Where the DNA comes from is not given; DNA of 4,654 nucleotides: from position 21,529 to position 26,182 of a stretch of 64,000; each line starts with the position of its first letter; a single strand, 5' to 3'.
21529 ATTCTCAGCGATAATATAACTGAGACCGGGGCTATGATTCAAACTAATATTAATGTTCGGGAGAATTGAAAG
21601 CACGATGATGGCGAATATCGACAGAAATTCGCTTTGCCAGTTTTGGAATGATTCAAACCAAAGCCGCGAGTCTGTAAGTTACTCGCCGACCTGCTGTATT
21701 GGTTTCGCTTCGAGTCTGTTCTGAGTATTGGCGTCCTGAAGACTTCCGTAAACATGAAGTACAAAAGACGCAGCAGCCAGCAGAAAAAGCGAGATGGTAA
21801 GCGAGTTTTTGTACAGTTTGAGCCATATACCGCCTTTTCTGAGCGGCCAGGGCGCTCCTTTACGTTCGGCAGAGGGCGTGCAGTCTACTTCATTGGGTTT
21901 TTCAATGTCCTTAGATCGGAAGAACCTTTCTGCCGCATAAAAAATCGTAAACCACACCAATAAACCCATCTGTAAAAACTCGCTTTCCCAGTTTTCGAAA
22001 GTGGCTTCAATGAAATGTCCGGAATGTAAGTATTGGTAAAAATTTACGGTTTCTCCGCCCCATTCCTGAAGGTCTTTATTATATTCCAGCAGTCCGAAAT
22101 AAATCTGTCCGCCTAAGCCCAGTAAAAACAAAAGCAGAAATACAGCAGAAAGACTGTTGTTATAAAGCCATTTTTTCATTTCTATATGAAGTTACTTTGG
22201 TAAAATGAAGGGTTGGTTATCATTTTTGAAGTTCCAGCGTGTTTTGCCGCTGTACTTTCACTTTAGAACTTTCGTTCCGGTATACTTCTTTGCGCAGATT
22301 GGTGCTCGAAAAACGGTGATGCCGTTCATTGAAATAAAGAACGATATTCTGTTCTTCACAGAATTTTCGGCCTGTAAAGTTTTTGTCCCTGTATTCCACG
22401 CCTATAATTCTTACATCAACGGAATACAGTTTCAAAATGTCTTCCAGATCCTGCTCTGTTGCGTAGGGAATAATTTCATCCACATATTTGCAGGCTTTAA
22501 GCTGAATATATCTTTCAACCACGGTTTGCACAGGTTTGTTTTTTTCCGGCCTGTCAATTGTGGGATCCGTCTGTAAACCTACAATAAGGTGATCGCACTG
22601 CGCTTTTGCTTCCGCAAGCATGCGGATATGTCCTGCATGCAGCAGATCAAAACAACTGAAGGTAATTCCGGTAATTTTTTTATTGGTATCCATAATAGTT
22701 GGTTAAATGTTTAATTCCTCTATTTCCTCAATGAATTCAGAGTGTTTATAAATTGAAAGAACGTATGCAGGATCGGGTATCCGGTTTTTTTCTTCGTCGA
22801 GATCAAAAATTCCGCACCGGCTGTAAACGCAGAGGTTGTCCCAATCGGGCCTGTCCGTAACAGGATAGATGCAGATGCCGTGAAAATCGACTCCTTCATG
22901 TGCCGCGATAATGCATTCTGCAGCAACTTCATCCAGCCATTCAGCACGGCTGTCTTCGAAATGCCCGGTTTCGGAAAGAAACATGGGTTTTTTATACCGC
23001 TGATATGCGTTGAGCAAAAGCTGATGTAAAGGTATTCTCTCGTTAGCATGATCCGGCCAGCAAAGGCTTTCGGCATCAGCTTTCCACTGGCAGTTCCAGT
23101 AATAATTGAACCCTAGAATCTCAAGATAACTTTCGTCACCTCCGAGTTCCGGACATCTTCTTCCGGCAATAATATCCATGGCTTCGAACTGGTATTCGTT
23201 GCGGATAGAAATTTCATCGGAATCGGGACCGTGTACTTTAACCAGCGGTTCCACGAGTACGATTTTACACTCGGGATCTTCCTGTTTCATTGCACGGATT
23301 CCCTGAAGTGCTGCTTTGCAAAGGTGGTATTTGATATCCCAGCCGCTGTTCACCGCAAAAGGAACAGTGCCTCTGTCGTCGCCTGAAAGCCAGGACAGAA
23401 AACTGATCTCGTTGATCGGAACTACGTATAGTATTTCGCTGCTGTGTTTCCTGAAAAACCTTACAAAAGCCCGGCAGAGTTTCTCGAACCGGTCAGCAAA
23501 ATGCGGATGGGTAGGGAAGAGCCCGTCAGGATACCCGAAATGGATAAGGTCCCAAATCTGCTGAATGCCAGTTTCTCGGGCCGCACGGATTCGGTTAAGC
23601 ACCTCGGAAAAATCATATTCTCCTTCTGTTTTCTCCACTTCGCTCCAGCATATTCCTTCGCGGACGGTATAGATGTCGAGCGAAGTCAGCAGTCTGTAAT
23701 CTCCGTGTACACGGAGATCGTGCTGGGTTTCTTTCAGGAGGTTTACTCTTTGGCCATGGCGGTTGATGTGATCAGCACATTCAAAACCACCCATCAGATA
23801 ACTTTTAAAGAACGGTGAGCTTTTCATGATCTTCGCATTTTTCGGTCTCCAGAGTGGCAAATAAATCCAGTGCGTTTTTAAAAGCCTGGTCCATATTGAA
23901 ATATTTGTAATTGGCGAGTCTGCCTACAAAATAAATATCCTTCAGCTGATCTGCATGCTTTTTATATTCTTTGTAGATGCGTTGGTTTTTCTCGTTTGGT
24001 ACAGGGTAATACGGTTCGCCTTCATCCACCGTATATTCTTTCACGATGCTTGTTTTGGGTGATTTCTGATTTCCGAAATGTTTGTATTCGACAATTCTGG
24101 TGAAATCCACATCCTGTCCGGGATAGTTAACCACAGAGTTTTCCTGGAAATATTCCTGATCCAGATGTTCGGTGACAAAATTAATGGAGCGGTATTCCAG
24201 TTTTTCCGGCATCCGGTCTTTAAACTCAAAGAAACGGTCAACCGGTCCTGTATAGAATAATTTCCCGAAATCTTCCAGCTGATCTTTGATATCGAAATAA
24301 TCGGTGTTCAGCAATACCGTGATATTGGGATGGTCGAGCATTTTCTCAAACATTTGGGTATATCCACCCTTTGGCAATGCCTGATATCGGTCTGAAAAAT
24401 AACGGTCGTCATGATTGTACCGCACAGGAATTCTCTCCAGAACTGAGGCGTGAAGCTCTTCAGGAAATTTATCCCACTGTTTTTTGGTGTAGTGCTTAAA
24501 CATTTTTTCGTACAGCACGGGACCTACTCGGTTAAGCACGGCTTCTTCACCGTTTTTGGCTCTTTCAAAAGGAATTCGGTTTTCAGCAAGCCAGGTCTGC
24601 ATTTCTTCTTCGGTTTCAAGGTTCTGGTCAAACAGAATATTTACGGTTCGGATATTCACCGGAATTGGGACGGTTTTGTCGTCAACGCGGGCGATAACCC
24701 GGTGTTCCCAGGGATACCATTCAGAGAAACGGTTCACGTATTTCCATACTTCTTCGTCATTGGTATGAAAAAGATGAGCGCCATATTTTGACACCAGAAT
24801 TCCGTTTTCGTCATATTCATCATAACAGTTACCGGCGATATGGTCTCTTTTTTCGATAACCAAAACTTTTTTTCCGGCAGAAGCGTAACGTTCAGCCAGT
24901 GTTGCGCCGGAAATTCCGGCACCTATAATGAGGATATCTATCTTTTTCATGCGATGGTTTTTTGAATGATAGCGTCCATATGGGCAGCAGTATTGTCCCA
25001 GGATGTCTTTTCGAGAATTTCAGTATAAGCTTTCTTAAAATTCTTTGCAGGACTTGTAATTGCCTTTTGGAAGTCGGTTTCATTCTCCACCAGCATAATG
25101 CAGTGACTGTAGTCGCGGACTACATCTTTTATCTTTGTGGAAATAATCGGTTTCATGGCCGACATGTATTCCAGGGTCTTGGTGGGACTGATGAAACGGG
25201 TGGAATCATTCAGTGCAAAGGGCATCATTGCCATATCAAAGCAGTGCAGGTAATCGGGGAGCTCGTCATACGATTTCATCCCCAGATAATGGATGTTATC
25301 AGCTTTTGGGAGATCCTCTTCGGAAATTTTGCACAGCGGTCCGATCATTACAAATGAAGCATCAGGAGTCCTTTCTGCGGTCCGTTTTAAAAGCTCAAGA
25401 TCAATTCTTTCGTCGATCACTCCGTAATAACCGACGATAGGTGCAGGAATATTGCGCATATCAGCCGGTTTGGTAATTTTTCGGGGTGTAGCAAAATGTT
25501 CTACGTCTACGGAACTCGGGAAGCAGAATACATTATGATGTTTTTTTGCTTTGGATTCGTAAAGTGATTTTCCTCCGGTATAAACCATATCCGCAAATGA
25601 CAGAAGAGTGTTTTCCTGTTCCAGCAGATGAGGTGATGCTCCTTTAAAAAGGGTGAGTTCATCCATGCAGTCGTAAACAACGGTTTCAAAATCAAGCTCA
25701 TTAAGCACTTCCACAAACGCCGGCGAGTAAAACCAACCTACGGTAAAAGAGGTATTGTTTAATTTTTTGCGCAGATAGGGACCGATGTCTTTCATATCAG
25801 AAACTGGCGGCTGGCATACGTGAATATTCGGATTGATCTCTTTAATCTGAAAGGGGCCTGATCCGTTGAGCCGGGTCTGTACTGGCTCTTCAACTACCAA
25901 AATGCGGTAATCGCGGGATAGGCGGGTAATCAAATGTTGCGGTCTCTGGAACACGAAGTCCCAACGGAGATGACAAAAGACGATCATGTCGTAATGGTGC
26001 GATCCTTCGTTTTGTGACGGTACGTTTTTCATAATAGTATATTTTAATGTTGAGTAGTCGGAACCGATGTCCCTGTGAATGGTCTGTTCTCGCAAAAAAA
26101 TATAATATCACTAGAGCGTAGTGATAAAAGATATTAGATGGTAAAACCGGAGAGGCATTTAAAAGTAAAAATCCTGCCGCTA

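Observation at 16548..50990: Candidate sigma-54-type general-stress/NHEJ regulon marked by a GG-N8-TTG promoter motif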

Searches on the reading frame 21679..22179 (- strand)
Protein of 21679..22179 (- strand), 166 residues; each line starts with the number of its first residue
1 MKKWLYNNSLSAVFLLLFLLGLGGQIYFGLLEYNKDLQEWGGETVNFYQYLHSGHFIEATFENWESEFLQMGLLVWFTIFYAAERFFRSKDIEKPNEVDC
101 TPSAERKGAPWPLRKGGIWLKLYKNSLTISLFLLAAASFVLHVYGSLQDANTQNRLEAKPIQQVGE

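Call 7: search_protein_families(library=pfam, proteins=[window:21679-22179:-])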
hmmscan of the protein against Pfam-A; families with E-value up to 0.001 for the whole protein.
window:21679-22179:- (166 aa): 1 family
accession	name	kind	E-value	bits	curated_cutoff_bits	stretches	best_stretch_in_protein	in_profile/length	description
PF20554.3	DUF6766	-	7.4e-48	163.2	27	1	1-164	1-167/221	Domain of unknown function (DUF6766)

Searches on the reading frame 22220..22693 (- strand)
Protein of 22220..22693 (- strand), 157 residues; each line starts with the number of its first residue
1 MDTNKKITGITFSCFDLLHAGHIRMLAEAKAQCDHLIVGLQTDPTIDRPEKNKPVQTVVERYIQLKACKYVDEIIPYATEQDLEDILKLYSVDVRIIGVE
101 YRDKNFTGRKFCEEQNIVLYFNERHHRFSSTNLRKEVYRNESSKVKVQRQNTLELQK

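Call 56: search_protein_families(library=pfam, proteins=[window:22220-22693:-])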
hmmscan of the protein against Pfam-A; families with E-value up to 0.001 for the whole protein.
window:22220-22693:- (157 aa): 1 family
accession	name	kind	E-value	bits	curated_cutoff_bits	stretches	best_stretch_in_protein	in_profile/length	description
PF01467.32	CTP_transf_like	-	2.5e-16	60.5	21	1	12-135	3-132/133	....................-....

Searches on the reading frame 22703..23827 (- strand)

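Call 56: search_protein_families(library=pfam, proteins=[window:22703-23827:-])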
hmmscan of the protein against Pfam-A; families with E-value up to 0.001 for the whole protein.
window:22703-23827:- (374 aa): 0 families

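Call 80: search_protein_families(library=ncbifam, proteins=[window:22703-23827:-], max_evalue=0.01)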
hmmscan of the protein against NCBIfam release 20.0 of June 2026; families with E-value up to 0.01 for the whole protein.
window:22703-23827:- (374 aa): 1 family
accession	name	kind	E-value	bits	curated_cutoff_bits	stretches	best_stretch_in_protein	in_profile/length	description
NF051902.1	GH35_fam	subfamily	2.7e-05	23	500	1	45-89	42-86/510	GH35 family beta-galactosidase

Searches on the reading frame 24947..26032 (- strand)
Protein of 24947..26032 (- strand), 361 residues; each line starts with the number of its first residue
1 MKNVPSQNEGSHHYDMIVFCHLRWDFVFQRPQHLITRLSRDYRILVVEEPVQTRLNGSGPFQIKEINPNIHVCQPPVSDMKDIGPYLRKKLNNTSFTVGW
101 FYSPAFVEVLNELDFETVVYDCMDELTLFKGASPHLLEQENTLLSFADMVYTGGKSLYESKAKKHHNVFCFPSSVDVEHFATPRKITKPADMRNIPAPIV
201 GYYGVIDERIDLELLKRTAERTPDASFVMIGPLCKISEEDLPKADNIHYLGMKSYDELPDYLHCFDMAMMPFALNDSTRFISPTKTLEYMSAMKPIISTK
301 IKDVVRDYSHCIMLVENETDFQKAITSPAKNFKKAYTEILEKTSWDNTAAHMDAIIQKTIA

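Call 6: search_protein_families(library=pfam, proteins=[window:24947-26032:-])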
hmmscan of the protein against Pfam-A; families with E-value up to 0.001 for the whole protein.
window:24947-26032:- (361 aa): 2 families
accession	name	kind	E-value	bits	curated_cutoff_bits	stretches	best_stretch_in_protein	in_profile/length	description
PF13692.12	Glyco_trans_1_4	-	3.2e-09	37.6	27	1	216-326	25-137/142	Glycosyl transferases group 1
PF00534.26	Glycos_transf_1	-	4.4e-05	23.5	26.4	1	199-309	17-135/172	Glycosyl transferases group 1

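Call 30: find_related_loci(query=window:24947-26032:-, collection=genome_contigs, flank=10000)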
Query window:24947-26032:- (361 aa) in genome_contigs; peptide patterns used: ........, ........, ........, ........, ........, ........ (x = any residue, [..] = any of these).
234 stretches matched a pattern; 1 encode a relative of the query (tblastn E <= 1e-3); 1 distinct loci.
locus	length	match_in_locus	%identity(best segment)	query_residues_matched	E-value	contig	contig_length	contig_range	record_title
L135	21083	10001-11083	97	1-361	0e+0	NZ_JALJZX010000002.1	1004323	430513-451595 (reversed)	Chryseobacterium sp. HSC-36S06 Ga0494978_02, whole genome shotgun sequence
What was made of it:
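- Tried and rejected: It found only the same species (call 30).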

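Call 31: find_homologous_proteins(query=window:24947-26032:-, max_evalue=1e-20)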
Query window:24947-26032:- (361 aa): 8000 proteins with E <= 1e-20 among 8000 candidates; the best 120 are listed.
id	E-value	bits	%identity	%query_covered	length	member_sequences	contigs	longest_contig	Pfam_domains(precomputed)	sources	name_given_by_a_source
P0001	5.3e-239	810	97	100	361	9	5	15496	PF13692.13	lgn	-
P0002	7.6e-221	750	89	100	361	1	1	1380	PF00534.27,PF13692.13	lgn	-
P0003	7.9e-219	744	90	100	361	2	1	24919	PF00534.27,PF13692.13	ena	-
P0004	1.0e-179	615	75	97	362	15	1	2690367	PF13692.13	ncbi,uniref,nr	ncbi:glycosyltransferase [Chryseobacterium sp.]|uniref:glycosyltransferase n=1 Tax=Chryseobacterium 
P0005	3.3e-175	600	72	99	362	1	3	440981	PF13692.13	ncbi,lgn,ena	-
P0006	7.0e-175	599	73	96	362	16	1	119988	PF13692.13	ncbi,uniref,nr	ncbi:glycosyltransferase [Chryseobacterium sp. cx-311]|uniref:glycosyltransferase n=1 Tax=Marnyiella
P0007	3.4e-172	590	69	100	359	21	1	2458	PF00534.27,PF13692.13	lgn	-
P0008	9.5e-172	589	72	96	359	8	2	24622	PF00534.27,PF13692.13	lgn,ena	-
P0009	1.9e-171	588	70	98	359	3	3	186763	PF00534.27,PF13692.13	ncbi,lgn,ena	-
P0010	5.2e-171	586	73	96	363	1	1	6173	PF00534.27,PF13692.13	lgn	-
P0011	2.1e-169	581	72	96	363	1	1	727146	PF00534.27,PF13692.13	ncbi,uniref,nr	ncbi:glycosyltransferase [Chryseobacterium sp.]|uniref:glycosyltransferase n=1 Tax=Chryseobacterium 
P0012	1.2e-168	579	69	98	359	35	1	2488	PF00534.27,PF13692.13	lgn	-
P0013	1.4e-167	575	71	95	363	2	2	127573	PF00534.27,PF13692.13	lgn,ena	-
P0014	1.6e-166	572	70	97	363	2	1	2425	PF13692.13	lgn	-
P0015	2.6e-166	571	67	100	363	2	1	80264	PF13692.13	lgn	-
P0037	4.9e-160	550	67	100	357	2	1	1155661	PF00534.27,PF13692.13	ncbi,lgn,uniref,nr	ncbi:Glycosyltransferase involved in cell wall bisynthesis [Kaistella treverensis]|uniref:Glycosyltr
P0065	7.3e-151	520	64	96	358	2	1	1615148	PF00534.27,PF13692.13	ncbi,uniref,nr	ncbi:glycosyltransferase [Kaistella sp. G5-32]|uniref:Glycosyltransferase n=1 Tax=Kaistella gelatini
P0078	5.6e-148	511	66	95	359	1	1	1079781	PF13692.13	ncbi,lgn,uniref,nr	ncbi:glycosyltransferase [Halpernia frigidisoli]|uniref:Glycosyltransferase involved in cell wall bi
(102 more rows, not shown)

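Call 33: find_related_loci(query=A1, collection=genome_contigs, flank=6000)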
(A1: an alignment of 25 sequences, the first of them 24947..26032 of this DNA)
Query A1 (361 aa) in genome_contigs; peptide patterns used: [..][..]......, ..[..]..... (x = any residue, [..] = any of these).
600 stretches matched a pattern (row limit reached: there are more); 596 encode a relative of the query (tblastn E <= 1e-3); the best 80 are kept; 80 distinct loci.
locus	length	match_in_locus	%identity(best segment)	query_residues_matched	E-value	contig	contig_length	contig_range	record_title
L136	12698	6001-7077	70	1-361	4e-177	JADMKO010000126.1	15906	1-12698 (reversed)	MAG: Chryseobacterium sp. isolate NTP27 NODE_495_length_15906_cov_5.225727, whole genome shotgun sequence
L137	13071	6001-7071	69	7-361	8e-173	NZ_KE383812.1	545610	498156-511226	Kaistella palustris DSM 21579 H562DRAFT_scaffold00001.1, whole genome shotgun sequence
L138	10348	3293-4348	59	6-353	2e-139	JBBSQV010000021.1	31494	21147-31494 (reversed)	MAG: Flavobacteriales bacterium isolate SVL1_sbin.19 SVL1_sbin.19_K_1179068_L_31494_cov_20.7611, whole genome shotgun se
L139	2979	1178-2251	56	8-360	3e-144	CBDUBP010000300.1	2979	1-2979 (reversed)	MAG TPA_asm: uncultured bacterium isolate ERR2431955_binner23_Refined_84 genome assembly, contig: ERZ23878311.43189, who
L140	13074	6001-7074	56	6-357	6e-137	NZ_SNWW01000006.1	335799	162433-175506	Flavobacterium sp. P3160 Ga0310577_106, whole genome shotgun sequence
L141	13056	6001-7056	57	14-360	4e-136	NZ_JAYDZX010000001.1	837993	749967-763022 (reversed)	Salinimicrobium sp. HB62 contig1, whole genome shotgun sequence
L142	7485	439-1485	56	14-359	3e-136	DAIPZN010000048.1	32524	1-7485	MAG TPA_asm: Cyclobacteriaceae bacterium isolate CTOTU10755 NODE_418_length_32524_cov_10.002864, whole genome shotgun se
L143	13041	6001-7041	58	7-352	4e-135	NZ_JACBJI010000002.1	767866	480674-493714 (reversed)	Flavobacterium agri strain MAH-1 Scaffold2, whole genome shotgun sequence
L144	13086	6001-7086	56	1-357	3e-132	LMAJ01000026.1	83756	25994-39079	Flavobacteriaceae bacterium CRH Contig26, whole genome shotgun sequence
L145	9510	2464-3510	56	14-360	2e-131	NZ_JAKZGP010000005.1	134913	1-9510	Belliella filtrata strain DSM 111904 NODE_5_length_134913_cov_34.570898, whole genome shotgun sequence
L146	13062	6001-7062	57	11-360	4e-131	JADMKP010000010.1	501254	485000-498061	MAG: Fermentimonas sp. isolate NTP30 NODE_3_length_501254_cov_27.381088, whole genome shotgun sequence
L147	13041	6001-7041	58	14-361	8e-129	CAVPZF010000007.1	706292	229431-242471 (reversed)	MAG: Lewinellaceae bacterium isolate MFD03250.bin.1.95 genome assembly, contig: contig_9080, whole genome shotgun sequen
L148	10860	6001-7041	57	13-357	2e-128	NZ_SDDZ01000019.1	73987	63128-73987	Gelidibacter gilvus strain IC158 NODE_21_length_73987_cov_104.293, whole genome shotgun sequence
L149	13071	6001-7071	56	6-360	4e-128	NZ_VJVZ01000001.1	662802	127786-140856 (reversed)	Flavobacterium zepuense strain ZT4R6 1.11919_1, whole genome shotgun sequence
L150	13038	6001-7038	56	14-357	1e-127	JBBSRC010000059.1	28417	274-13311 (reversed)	MAG: Flavobacteriales bacterium isolate SVL1_sbin.27 SVL1_sbin.27_K_1278892_L_28417_cov_21.7228, whole genome shotgun se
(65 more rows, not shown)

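Call 48: find_encoding_contigs(protein=P0004, flank=8000, max_places=1)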
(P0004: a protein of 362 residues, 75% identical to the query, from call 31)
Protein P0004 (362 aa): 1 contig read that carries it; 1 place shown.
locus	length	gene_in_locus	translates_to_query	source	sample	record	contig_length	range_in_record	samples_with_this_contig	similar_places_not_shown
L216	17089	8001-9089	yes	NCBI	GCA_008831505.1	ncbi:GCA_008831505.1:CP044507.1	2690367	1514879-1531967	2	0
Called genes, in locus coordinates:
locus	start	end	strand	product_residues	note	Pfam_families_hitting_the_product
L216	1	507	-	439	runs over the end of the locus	PF00144:Beta-lactamase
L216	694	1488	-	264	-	PF00303:Thymidylat_synt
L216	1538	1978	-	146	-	-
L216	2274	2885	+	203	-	-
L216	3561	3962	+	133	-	-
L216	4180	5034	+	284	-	PF18962:Por_Secre_tail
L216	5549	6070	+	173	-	PF18186:SLATT_4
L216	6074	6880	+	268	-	PF18144:SMODS, PF01909:NTP_transf_2 (weak)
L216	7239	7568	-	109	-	PF13751:DDE_Tnp_1_6 (weak)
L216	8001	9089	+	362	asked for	PF13692:Glyco_trans_1_4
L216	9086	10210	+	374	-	PF00070:Pyr_redox (faint), PF01266:DAO (weak), PF01593:Amino_oxidase (weak), PF12831:FAD_oxidored (faint), PF13450:NAD_binding_8, PF03275:GLF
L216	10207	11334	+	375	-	-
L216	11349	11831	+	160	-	PF01467:CTP_transf_like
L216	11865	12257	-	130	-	-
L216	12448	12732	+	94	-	-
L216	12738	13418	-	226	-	PF09335:VTT_dom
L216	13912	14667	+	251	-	PF00106:adh_short, PF13561:adh_short_C2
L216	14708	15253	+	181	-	PF02525:Flavodoxin_2 (weak), PF03358:FMN_red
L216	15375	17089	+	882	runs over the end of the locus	PF00690:Cation_ATPase_N, PF00122:E1-E2_ATPase, PF00702:Hydrolase, PF13246:Cation_ATPase, PF00689:Cation_ATPase_C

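Call 49: find_encoding_contigs(protein=P0037, flank=8000, max_places=1)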
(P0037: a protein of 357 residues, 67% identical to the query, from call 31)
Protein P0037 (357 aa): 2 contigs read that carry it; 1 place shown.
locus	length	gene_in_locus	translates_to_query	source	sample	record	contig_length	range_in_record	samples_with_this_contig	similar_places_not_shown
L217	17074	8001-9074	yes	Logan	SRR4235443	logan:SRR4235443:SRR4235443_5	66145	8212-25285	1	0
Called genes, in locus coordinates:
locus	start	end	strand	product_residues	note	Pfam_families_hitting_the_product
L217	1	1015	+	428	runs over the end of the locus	PF06078:DUF937, PF00691:OmpA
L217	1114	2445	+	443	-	PF01566:Nramp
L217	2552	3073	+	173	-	PF01025:GrpE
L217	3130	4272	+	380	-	PF00226:DnaJ, PF01556:DnaJ_C, PF00684:DnaJ_CXXCXGXG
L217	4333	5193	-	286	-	PF09697:Porph_ging (weak)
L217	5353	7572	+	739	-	PF03971:IDH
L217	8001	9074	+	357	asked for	PF00534:Glycos_transf_1 (faint), PF13692:Glyco_trans_1_4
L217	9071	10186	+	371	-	PF00070:Pyr_redox (faint), PF01266:DAO (weak), PF12831:FAD_oxidored (faint), PF13450:NAD_binding_8, PF03275:GLF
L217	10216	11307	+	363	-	-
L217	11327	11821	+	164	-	PF01467:CTP_transf_like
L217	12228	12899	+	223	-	PF08892:YqcI_YcgG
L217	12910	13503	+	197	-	PF09347:DUF1989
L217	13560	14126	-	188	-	PF04239:DUF421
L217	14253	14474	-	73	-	-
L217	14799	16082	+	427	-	PF00070:Pyr_redox (faint), PF01266:DAO (faint), PF07992:Pyr_redox_2, PF22366:NDH2_C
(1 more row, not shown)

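Call 50: find_encoding_contigs(protein=P0065, flank=8000, max_places=1)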
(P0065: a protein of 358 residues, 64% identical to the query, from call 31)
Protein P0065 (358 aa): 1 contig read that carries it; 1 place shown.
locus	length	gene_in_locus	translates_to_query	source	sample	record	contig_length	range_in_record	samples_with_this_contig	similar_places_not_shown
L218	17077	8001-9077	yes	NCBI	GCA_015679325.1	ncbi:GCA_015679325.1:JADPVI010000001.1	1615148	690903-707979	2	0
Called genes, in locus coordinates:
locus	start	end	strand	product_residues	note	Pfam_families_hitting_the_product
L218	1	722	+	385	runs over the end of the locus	PF05834:Lycopene_cycl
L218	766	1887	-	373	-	PF00512:HisKA, PF02518:HATPase_c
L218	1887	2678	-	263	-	PF00561:Abhydrolase_1, PF12146:Hydrolase_4, PF12697:Abhydrolase_6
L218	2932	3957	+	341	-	PF12833:HTH_18, PF00165:HTH_AraC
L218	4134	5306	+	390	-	PF02771:Acyl-CoA_dh_N, PF00441:Acyl-CoA_dh_1, PF08028:Acyl-CoA_dh_2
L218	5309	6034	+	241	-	PF02585:PIG-L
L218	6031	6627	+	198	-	PF05401:NodS, PF13489:Methyltransf_23, PF05175:MTS (weak), PF13847:Methyltransf_31 (weak), PF08241:Methyltransf_11, PF08242:Methyltransf_12, PF13649:Methyltransf_25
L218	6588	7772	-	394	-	PF00535:Glycos_transf_2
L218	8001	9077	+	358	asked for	PF00534:Glycos_transf_1 (faint), PF13692:Glyco_trans_1_4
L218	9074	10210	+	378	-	PF13450:NAD_binding_8, PF03275:GLF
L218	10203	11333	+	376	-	-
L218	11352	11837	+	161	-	PF01467:CTP_transf_like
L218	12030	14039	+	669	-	PF05649:Peptidase_M13_N, PF01431:Peptidase_M13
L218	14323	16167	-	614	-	PF02129:Peptidase_S15, PF08530:PepX_C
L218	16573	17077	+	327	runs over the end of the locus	PF00248:Aldo_ket_red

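Call 51: find_encoding_contigs(protein=P0078, flank=8000, max_places=1)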
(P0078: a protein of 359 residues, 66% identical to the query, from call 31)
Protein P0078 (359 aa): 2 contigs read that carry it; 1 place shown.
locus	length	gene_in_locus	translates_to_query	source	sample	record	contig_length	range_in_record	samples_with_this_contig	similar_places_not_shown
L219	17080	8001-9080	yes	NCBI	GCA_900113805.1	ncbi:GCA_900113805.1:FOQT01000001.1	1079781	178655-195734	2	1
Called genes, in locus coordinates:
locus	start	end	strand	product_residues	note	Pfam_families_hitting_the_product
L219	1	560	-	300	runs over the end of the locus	PF00892:EamA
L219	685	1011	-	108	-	PF06803:DUF1232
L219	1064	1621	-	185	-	PF00085:Thioredoxin (weak), PF00578:AhpC-TSA, PF08534:Redoxin, PF13098:Thioredoxin_2 (faint), PF13905:Thioredoxin_8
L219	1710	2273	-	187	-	PF14595:Thioredoxin_9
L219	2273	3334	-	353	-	PF01264:Chorismate_synt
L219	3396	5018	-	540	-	PF26626:DUF8201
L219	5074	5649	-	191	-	-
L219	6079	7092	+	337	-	PF12833:HTH_18, PF00165:HTH_AraC (weak)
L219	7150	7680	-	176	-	PF05974:DUF892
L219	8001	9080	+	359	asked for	PF13692:Glyco_trans_1_4 (weak)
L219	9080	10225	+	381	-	PF01266:DAO (weak), PF12831:FAD_oxidored (faint), PF13450:NAD_binding_8, PF03275:GLF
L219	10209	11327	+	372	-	-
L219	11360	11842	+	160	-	PF01467:CTP_transf_like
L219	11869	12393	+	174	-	PF20730:YetF_N, PF04239:DUF421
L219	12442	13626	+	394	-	PF00441:Acyl-CoA_dh_1 (weak), PF08028:Acyl-CoA_dh_2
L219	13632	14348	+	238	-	PF02585:PIG-L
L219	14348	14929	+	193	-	PF05401:NodS, PF13489:Methyltransf_23, PF05175:MTS (faint), PF13847:Methyltransf_31, PF13649:Methyltransf_25, PF08241:Methyltransf_11, PF08242:Methyltransf_12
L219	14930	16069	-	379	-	PF00535:Glycos_transf_2 (weak)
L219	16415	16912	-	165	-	PF06271:RDD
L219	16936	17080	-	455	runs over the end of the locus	PF14356:DUF4403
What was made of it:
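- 21679..26032 (-): Operon of a GT1-family glycosyltransferase (24947-26032), UDP-galactopyranose mutase (23805-24950), a 374-aa unknown protein (22703-23827) and a cytidylyltransferase-like protein (22220-22693), possibly followed by DUF6766 (21679-22179). The same four-gene operon occurs in L216-L219, where the second gene carries the GLF domain (calls 48-51).
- Tried and rejected: Look-ups of individual homologues supplemented it (calls 48-51).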
